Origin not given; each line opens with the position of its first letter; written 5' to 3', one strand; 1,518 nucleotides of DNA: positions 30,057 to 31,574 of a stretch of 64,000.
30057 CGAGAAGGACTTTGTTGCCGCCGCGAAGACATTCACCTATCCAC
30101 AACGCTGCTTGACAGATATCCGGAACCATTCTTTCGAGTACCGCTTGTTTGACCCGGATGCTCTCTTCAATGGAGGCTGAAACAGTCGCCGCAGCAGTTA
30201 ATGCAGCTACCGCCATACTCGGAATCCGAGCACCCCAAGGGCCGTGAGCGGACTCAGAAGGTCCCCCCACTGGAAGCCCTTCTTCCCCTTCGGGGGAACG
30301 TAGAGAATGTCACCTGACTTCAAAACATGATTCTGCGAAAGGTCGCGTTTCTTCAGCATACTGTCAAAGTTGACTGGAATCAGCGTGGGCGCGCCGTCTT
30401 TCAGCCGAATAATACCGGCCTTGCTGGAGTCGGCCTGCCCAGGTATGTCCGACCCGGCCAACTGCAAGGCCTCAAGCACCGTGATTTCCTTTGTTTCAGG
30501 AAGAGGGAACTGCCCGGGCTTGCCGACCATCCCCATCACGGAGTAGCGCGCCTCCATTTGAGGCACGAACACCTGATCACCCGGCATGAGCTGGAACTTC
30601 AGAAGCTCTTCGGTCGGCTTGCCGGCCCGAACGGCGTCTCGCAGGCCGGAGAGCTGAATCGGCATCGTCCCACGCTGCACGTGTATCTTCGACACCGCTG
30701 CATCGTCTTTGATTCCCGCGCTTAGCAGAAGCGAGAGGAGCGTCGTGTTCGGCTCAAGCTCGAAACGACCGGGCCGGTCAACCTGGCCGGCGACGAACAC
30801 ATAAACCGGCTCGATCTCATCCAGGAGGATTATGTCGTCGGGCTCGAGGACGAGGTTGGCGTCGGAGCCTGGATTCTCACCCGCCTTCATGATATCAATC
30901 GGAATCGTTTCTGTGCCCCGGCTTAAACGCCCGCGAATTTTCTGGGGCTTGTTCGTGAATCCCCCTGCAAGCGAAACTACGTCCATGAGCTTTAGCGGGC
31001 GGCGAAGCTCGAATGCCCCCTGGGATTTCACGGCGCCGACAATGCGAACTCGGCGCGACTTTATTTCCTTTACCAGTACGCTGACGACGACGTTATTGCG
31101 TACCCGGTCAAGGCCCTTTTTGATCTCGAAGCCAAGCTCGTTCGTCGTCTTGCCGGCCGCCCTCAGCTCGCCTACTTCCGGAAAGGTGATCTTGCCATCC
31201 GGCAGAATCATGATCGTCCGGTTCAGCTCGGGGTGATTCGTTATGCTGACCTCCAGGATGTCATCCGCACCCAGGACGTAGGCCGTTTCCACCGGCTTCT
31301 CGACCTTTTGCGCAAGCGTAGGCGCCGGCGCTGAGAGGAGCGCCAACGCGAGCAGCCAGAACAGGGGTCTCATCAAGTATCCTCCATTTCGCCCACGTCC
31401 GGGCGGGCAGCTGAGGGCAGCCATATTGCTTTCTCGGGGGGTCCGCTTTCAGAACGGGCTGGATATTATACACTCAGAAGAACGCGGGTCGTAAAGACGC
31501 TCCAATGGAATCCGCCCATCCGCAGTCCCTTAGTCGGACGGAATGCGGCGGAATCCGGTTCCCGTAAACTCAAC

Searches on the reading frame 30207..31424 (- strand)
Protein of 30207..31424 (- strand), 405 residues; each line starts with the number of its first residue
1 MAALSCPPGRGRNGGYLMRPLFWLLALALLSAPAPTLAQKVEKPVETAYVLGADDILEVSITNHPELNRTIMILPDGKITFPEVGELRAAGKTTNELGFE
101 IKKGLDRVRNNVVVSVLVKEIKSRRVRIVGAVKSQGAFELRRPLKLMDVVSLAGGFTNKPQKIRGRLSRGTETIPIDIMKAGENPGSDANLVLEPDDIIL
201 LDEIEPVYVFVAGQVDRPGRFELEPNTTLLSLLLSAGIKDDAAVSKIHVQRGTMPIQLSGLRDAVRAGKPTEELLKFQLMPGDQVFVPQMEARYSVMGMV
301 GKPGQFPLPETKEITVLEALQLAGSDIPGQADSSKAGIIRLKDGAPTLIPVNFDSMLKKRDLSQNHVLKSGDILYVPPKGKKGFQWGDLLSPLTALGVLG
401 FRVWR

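Call 63: search_protein_families(library=ncbifam, proteins=[window:30207-31424:-], max_evalue=0.00001)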
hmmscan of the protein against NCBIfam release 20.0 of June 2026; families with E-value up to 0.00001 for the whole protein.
window:30207-31424:- (405 aa): 4 families
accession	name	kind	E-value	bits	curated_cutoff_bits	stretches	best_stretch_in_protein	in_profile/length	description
TIGR03027.2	pepcterm_export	equivalog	2.3e-39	134.8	180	2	48-203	2-166/169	XrtA/PEP-CTERM system exopolysaccharide export protein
TIGR03028.1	EpsE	equivalog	6.2e-34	117.4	262.65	2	49-251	2-208/239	polysaccharide export protein EpsE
NF011658.0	PRK15078.1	subfamily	2.1e-26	92.6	333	2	34-239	73-289/380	polysaccharide export protein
NF041843.1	EpsY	equivalog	6.2e-25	87.6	320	1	43-160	47-164/211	exopolysaccharide export protein EpsY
